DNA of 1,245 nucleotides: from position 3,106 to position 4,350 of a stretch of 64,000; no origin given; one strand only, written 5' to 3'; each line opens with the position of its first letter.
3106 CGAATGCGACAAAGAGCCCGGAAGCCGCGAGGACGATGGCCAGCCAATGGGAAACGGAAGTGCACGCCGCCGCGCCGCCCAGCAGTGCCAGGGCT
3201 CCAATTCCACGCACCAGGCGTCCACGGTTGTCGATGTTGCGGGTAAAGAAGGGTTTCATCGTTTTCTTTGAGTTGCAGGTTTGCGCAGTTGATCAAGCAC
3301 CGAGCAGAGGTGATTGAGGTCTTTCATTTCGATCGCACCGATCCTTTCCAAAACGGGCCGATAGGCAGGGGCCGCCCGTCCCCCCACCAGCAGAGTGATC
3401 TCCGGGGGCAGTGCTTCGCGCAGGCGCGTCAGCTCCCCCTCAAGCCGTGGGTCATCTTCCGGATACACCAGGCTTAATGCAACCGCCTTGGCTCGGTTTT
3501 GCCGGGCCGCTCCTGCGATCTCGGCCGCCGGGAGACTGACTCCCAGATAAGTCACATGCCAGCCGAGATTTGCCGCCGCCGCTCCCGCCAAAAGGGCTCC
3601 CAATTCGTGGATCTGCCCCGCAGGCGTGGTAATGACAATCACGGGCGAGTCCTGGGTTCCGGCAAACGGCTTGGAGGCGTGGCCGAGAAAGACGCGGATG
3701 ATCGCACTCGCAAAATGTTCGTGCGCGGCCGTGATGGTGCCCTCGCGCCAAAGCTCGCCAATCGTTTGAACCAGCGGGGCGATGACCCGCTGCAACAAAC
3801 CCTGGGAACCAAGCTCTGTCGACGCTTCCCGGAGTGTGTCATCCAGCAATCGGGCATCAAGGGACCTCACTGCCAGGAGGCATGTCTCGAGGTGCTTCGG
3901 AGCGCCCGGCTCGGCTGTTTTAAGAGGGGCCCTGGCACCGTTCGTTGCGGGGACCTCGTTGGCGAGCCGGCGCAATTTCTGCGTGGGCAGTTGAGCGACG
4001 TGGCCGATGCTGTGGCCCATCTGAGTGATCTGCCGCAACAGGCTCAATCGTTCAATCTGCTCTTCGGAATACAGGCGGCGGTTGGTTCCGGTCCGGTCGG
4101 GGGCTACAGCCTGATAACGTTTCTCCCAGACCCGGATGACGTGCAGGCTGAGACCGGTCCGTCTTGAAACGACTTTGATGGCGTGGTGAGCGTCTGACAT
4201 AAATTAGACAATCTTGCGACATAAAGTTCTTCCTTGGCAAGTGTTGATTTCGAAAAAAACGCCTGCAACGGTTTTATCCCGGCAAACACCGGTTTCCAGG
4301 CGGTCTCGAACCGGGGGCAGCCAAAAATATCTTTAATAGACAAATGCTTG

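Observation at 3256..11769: CarH-type AdoCbl photoreceptor divergent from a six-gene, translationally coupled C30-carotenoid-glycoside-ester-like operon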

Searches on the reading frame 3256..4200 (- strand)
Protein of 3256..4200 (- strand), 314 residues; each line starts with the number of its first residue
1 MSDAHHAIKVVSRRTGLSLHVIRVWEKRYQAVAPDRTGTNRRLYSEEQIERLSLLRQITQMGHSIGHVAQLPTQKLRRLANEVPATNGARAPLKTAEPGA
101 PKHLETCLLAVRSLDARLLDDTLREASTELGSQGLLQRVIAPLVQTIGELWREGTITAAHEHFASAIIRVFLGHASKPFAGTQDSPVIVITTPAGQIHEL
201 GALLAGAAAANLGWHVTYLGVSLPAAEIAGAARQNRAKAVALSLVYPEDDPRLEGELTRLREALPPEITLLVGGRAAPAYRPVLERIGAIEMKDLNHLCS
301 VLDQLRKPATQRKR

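Call 10: search_protein_families(library=pfam, proteins=[window:3259-4200:-], max_evalue=0.01)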
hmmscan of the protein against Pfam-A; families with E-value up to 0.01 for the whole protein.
seq(314 aa): 4 families
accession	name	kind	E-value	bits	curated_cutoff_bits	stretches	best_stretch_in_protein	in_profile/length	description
PF13411.12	MerR_1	-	7.3e-15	55.3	21.6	1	8-71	3-65/69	MerR HTH family regulatory protein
PF02310.24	B12-binding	-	1.9e-11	44.3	32.1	1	187-280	2-95/121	B12 binding domain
PF02607.22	B12-binding_2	-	8.4e-09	36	23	1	105-172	3-70/74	B12 binding domain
PF00376.29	MerR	-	1.4e-06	28.4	28.2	1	8-44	2-38/38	MerR family regulatory protein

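Call 11: search_protein_families(library=ncbifam, proteins=[window:3259-4200:-], max_evalue=0.01)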
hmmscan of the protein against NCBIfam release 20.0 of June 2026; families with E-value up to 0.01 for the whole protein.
seq(314 aa): 19 families
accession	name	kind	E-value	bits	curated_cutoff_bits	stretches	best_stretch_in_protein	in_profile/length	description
NF052513.1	TransRegCarH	equivalog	2.1e-35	122.3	400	1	6-301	7-273/274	HTH-type transcriptional repressor CarH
TIGR01501.1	MthylAspMutase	equivalog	2.1e-06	27.5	135.8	1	187-275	3-91/134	methylaspartate mutase subunit S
TIGR02044.1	CueR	equivalog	2.6e-06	27.5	147.4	1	8-71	3-66/127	Cu(I)-responsive transcriptional regulator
TIGR02047.1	CadR-PbrR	equivalog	2.6e-06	27.5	151.45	1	11-72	6-67/127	Cd(II)/Pb(II)-responsive transcriptional regulator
NF047996.1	corrin_MtgC_2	exception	5.9e-06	25.9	370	1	132-249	34-153/212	glycine betaine-specific corrinoid protein MtgC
NF007590.0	PRK10227.1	equivalog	1.5e-05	25.1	244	1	8-68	3-63/135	Cu(I)-responsive transcriptional regulator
NF002612.0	PRK02261.1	equivalog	3.8e-05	23.2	110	1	188-275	6-93/148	methylaspartate mutase subunit S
NF047375.1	HeatShock_HspR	equivalog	4.2e-05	23.5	105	1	7-69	5-67/92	heat shock protein transcriptional repressor HspR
NF053740.1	TransRegTnrAGPos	equivalog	5.4e-05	23.3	140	1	7-53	14-59/108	hypothetical protein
TIGR02051.1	MerR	equivalog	6.2e-05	23.2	150.85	1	10-71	4-65/124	mercury resistance transcriptional regulator MerR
TIGR02082.1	metH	equivalog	8.9e-05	20.3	1010.85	1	186-250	734-799/1182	methionine synthase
NF047377.1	heat_HspR_dupli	exception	0.00012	21.7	300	1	20-60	141-180/214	heat shock protein transcriptional repressor HspR, fused homodimer type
NF041607.1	dimeth_corrin_MtbC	equivalog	0.00082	18.9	350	1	122-289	16-185/203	dimethylamine corrinoid protein MtbC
NF007024.0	PRK09490.1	equivalog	0.00085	17.2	1497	1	171-252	737-819/1234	methionine synthase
NF011617.0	PRK15043.1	equivalog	0.001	18.4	417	1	19-74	17-72/243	HTH-type transcriptional regulator MlrA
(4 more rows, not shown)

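Call 13: search_solved_structures(query=window:3256-4200:-, show_alignments=2)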
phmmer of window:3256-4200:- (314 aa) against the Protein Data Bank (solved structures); distinct sequences matched with E-value up to 0.001: 21.
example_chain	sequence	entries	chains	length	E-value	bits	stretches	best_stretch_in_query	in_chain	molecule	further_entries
3whp_A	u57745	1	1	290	2.4e-26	95.9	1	6-308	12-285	Probable transcriptional regulator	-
5c8d_A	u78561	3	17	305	2.6e-26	95.9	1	6-308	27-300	Light-dependent transcriptional regulator CarH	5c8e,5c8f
8c31_A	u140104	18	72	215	1e-18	70.9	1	123-308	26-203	Probable transcriptional regulator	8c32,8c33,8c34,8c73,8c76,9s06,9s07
5c8a_A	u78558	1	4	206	1e-18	70.9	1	124-308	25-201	Light-dependent transcriptional regulator CarH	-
8c35_A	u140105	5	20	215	1.6e-18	70.3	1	123-308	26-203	Probable transcriptional regulator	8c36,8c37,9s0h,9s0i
8j2x_A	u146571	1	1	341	3.4e-10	43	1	135-274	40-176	Cobalamin-binding protein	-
8j2w_A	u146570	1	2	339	3.4e-10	42.9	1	135-274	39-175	Cobalamin-binding protein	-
8jbs_A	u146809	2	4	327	1.3e-08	37.7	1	134-267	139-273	Putative cobalamin binding protein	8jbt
2jml_A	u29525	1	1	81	2.7e-06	30.2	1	8-75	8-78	DNA BINDING DOMAIN/TRANSCRIPTIONAL REGULATOR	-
8j2y_A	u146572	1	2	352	2.2e-05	27.1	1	134-277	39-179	GGDEF domain-containing protein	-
6ldi_G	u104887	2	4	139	0.00017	24.2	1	9-70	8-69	HTH-type transcriptional regulator CueR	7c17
1q05_A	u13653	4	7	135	0.00019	24.1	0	10-70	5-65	Transcriptional regulator cueR | HTH-type transcriptional regulator CueR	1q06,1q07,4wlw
4wls_A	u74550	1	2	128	0.00019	24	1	10-70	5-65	HTH-type transcriptional regulator CueR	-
6xh7_G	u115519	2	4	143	0.00022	23.9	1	10-71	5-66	HTH-type transcriptional regulator CueR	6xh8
1bmt_A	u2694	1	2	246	0.00024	23.7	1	166-276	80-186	METHIONINE SYNTHASE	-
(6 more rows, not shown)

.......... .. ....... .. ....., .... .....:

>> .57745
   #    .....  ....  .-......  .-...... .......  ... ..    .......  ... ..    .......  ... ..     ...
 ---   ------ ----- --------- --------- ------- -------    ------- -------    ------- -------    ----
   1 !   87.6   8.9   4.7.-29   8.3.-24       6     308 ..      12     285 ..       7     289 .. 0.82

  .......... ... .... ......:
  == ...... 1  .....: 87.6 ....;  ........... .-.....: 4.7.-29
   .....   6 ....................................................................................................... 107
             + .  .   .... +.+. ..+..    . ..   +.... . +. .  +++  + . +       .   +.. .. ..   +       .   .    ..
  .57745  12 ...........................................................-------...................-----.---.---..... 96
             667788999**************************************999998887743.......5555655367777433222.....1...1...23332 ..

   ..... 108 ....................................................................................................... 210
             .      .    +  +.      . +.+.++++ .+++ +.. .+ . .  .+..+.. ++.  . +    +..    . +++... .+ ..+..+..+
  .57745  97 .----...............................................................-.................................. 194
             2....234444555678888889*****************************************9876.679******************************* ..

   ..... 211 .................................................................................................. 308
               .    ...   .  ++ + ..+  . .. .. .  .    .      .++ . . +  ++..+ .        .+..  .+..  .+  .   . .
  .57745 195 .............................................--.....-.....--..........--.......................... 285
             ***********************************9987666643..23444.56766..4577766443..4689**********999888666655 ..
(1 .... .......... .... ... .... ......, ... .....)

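Call 18: find_homologous_proteins(query=window:3256-4200:-, max_evalue=1e-10)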
Query window:3256-4200:- (314 aa): 3117 proteins with E <= 1e-10 among 8000 candidates; the best 120 are listed.
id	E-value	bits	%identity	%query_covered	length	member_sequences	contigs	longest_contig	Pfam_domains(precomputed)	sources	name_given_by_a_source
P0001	1.7e-199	679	100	100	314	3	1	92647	PF00376.30,PF13411.13,PF02607.23,PF02310.25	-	-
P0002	1.1e-186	637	92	100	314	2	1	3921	PF00376.30,PF13411.13,PF02607.23,PF02310.25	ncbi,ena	-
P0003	2.1e-151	521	76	100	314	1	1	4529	PF00376.30,PF13411.13,PF02607.23,PF02310.25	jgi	-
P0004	8.4e-151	519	76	100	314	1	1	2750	PF00376.30,PF13411.13,PF02607.23,PF02310.25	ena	-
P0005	1.3e-150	519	75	100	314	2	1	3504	PF00376.30,PF13411.13,PF02607.23,PF02310.25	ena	-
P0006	1.5e-150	518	75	100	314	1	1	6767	PF00376.30,PF13411.13,PF02607.23,PF02310.25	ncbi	-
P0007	5.3e-150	517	76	100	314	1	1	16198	PF00376.30,PF13411.13,PF02607.23,PF02310.25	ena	-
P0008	8.5e-150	516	74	100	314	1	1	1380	PF00376.30,PF13411.13,PF02607.23,PF02310.25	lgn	-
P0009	3.5e-149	514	75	100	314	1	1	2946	PF00376.30,PF13411.13,PF02607.23,PF02310.25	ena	-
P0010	3.6e-149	514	75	100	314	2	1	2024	PF00376.30,PF13411.13,PF02607.23,PF02310.25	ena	-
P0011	3.7e-149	514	74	100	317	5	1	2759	PF00376.30,PF13411.13,PF02607.23,PF02310.25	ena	-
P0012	4.1e-149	514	75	100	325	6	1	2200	PF00376.30,PF13411.13,PF02607.23,PF02310.25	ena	-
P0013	6.7e-149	513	74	100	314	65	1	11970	PF00376.30,PF13411.13,PF02607.23,PF02310.25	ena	-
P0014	1.2e-148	512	75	100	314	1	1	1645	PF00376.30,PF13411.13,PF02607.23,PF02310.25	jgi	jgi:DNA-binding transcriptional MerR regulator/methylmalonyl-CoA mutase cobalamin-binding subunit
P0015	2.3e-148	511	75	100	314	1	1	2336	PF00376.30,PF13411.13,PF02607.23,PF02310.25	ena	-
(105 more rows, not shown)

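Call 19: find_related_loci(query=window:3256-4200:-, collection=genome_contigs, flank=10000)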
Query window:3256-4200:- (314 aa) in genome_contigs; peptide patterns used: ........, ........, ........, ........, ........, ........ (x = any residue, [..] = any of these).
315 stretches matched a pattern; 255 encode a relative of the query (tblastn E <= 1e-3); the best 80 are kept; 80 distinct loci.
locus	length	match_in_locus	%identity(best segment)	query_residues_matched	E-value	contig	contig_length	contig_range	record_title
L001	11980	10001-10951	72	1-314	2e-152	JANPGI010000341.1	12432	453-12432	MAG: Verrucomicrobiota bacterium isolate VAR_69_metabat_378 VAR_69_k141_106561, whole genome shotgun sequence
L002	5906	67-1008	72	1-314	1e-150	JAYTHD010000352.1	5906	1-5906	MAG: Verrucomicrobiota bacterium isolate GFS_2489 GFS_2489_351, whole genome shotgun sequence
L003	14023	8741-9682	70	1-314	2e-147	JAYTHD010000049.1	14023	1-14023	MAG: Verrucomicrobiota bacterium isolate GFS_2489 GFS_2489_48, whole genome shotgun sequence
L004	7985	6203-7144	75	1-314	2e-145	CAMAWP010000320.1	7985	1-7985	MAG: Akkermansia muciniphila isolate MaH-09apr19-44 genome assembly, contig: MaH-09apr19-C22554, whole genome shotgun se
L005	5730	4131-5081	74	1-314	6e-146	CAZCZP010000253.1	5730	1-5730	MAG TPA_asm: uncultured Bifidobacteriaceae bacterium isolate SRP237561_co1_88 genome assembly, contig: NODE_30327_length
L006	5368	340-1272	75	1-314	3e-145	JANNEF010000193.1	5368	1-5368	MAG: Verrucomicrobiota bacterium isolate OTE_75_metabat_426 OTE_75_k141_3372664, whole genome shotgun sequence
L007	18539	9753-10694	69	1-314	2e-143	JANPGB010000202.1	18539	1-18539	MAG: Verrucomicrobiota bacterium isolate VAR_69_metabat_5 VAR_69_k141_4064770, whole genome shotgun sequence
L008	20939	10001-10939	74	1-313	7e-143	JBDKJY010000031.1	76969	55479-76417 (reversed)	MAG: Verrucomicrobiota bacterium isolate gunnisonriver_2019_sw_WHONDRS-S19S_0062_A_bin.17 scaffold_0000068, whole genome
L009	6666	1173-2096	70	1-308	9e-143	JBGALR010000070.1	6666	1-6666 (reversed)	MAG: Limisphaerales bacterium isolate MAG_AAO_H125.53 AAOH125-53_opera_contig_19163, whole genome shotgun sequence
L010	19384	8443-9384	73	1-314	2e-142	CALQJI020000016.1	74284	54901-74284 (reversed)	MAG: Klebsiella pneumoniae isolate HRSG-E1-bin-52 genome assembly, contig: HRSG-H1-C113, whole genome shotgun sequence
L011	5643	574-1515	72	1-314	2e-142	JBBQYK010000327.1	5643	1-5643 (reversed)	MAG: Verrucomicrobiota bacterium isolate Co_metawrap_2159 Cmw_2159_k141_20804475_length_5643_cov_7.9949, whole genome sh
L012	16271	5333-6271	71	1-313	1e-141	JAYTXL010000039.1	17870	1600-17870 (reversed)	MAG: Verrucomicrobiota bacterium isolate GFS_5964 GFS_5964_38, whole genome shotgun sequence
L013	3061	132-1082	73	1-314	2e-147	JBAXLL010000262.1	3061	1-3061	MAG: Verrucomicrobiota bacterium isolate ELA426 MAG426_262, whole genome shotgun sequence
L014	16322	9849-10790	71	1-314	2e-141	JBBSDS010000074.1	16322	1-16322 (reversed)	MAG: Chthoniobacterales bacterium isolate LS1_sbin.21 LS1_sbin.21_K_1217184_L_16322_cov_15.0000, whole genome shotgun se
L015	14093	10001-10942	72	1-314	6e-141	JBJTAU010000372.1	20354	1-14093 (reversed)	MAG: Limisphaerales bacterium isolate samp_4332_semibin_324 samp_4332_1502020, whole genome shotgun sequence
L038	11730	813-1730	69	1-305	5e-131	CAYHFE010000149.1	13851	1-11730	MAG TPA_asm: uncultured Verrucomicrobiota bacterium isolate ERP119702_co1_132 genome assembly, contig: NODE_5435_length_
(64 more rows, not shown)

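Call 71: search_protein_families(library=pfam, proteins=[L038:2018-3505:-, L038:3762-5192:-, L038:5192-5959:+, L038:5956-7431:+, L038:7872-9275:+, L038:9088-9744:+, L038:10220-11008:+, L038:1767-2237:-], max_evalue=0.001)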
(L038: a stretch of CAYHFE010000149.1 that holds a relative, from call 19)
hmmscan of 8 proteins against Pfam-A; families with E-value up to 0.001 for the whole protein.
L038:2018-3505:- (495 aa): 11 families
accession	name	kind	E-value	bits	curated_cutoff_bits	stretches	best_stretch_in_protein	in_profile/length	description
PF01593.30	Amino_oxidase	-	7.3e-34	118.2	19.8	1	13-487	2-442/443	Flavin containing amine oxidoreductase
PF01266.30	DAO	-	2.9e-16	60.4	27.9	2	4-42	1-39/353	FAD dependent oxidoreductase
PF13450.12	NAD_binding_8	-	1.8e-15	57.4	21.9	1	7-60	1-54/68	NAD(P)-binding Rossmann-like domain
PF01494.25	FAD_binding_3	-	9e-08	32.1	22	1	4-35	3-34/349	FAD binding domain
PF12831.13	FAD_oxidored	-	6.6e-07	29.4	27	1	5-42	2-39/416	FAD dependent oxidoreductase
PF00890.30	FAD_binding_2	-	8.8e-07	28.9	20.4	1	5-42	2-39/414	FAD binding domain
PF03486.20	HI0933_like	-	5.5e-06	26.4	50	1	4-41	2-39/244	HI0933-like protein Rossmann domain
PF07992.20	Pyr_redox_2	-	7.5e-06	26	26.1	1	4-36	2-35/291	Pyridine nucleotide-disulphide oxidoreductase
PF13738.12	Pyr_redox_3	-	1.6e-05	24.8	30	1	6-36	1-31/305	Pyridine nucleotide-disulphide oxidoreductase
PF01946.23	Thi4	-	3.1e-05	23.8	26.2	1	4-40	19-56/235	Thi4 family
PF00070.33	Pyr_redox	-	7.1e-05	23.7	22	1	4-38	1-35/82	Pyridine nucleotide-disulphide oxidoreductase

L038:3762-5192:- (476 aa): 1 family
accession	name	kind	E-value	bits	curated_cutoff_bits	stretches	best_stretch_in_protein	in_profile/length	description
PF00171.27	Aldedh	-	2.3e-88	297.2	23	1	28-443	40-461/461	Aldehyde dehydrogenase family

L038:5192-5959:+ (255 aa): 6 families
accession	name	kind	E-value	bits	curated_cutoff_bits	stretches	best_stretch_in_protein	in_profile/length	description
PF07719.23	TPR_2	-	1.2e-08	34.9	27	1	213-243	4-34/34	Tetratricopeptide repeat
PF13181.12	TPR_8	-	4.8e-08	33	25.7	1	213-243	4-34/34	Tetratricopeptide repeat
PF00515.34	TPR_1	-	4.1e-06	26.8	27.8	1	216-243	7-34/34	Tetratricopeptide repeat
PF13428.12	TPR_14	-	8.4e-06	26.4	23.5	1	216-250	7-41/44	Tetratricopeptide repeat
PF13432.12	TPR_16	-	0.00031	21.6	32.7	0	217-250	4-37/65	Tetratricopeptide repeat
PF13176.12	TPR_7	-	0.00035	20.9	27.9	0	213-244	2-35/36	Tetratricopeptide repeat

L038:5956-7431:+ (491 aa): 9 families
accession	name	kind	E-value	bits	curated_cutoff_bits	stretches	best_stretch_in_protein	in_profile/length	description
PF01593.30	Amino_oxidase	-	3.4e-19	69.9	19.8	1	11-485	1-442/443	Flavin containing amine oxidoreductase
PF13450.12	NAD_binding_8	-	2.6e-12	47.3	21.9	1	6-62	1-57/68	NAD(P)-binding Rossmann-like domain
PF01266.30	DAO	-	1.2e-10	41.9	27.9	1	3-38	1-37/353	FAD dependent oxidoreductase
PF07992.20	Pyr_redox_2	-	1.4e-09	38.2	26.1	1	3-35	2-34/291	Pyridine nucleotide-disulphide oxidoreductase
PF12831.13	FAD_oxidored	-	6.8e-08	32.6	27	1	4-40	2-38/416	FAD dependent oxidoreductase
PF03486.20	HI0933_like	-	6e-07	29.6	50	1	3-41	2-40/244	HI0933-like protein Rossmann domain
PF00070.33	Pyr_redox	-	7.2e-07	30.1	22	0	3-37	1-35/82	Pyridine nucleotide-disulphide oxidoreductase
PF00890.30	FAD_binding_2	-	1.5e-06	28.1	20.4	1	4-40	2-38/414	FAD binding domain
PF01134.28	GIDA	-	0.00012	21.7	22.1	1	3-34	1-32/391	Glucose inhibited division protein A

L038:7872-9275:+ (467 aa): 5 families
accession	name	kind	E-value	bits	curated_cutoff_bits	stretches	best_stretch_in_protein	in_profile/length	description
PF00535.33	Glycos_transf_2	-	1.2e-24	87.6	23.3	1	159-262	1-105/168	Glycosyl transferase family 2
PF13641.12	Glyco_tranf_2_3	-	1.4e-07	32.2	27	1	158-258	3-109/230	Glycosyltransferase like family 2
PF13506.12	Glyco_transf_21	-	3.2e-06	27.2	21.7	1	218-339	13-144/174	Glycosyl transferase family 21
PF10111.15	Glyco_tranf_2_2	-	2.9e-05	24.1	27.3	1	159-257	1-103/276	Glycosyltransferase like family 2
PF13704.12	Glyco_tranf_2_4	-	0.00043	21.1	27.5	1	165-245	1-81/98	Glycosyl transferase family 2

L038:9088-9744:+ (218 aa): 1 family
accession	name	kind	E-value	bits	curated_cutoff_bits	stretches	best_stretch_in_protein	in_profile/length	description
PF18927.5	CrtO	-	4.8e-31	108.1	27.3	1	94-212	3-123/123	Glycosyl-4,4'-diaponeurosporenoate acyltransferase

L038:10220-11008:+ (262 aa): 1 family
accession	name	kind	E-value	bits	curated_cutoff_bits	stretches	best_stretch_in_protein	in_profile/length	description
PF00072.30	Response_reg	-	3.2e-39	134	30.2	2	143-252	1-107/111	Response regulator receiver domain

L038:1767-2237:- (156 aa): 0 families
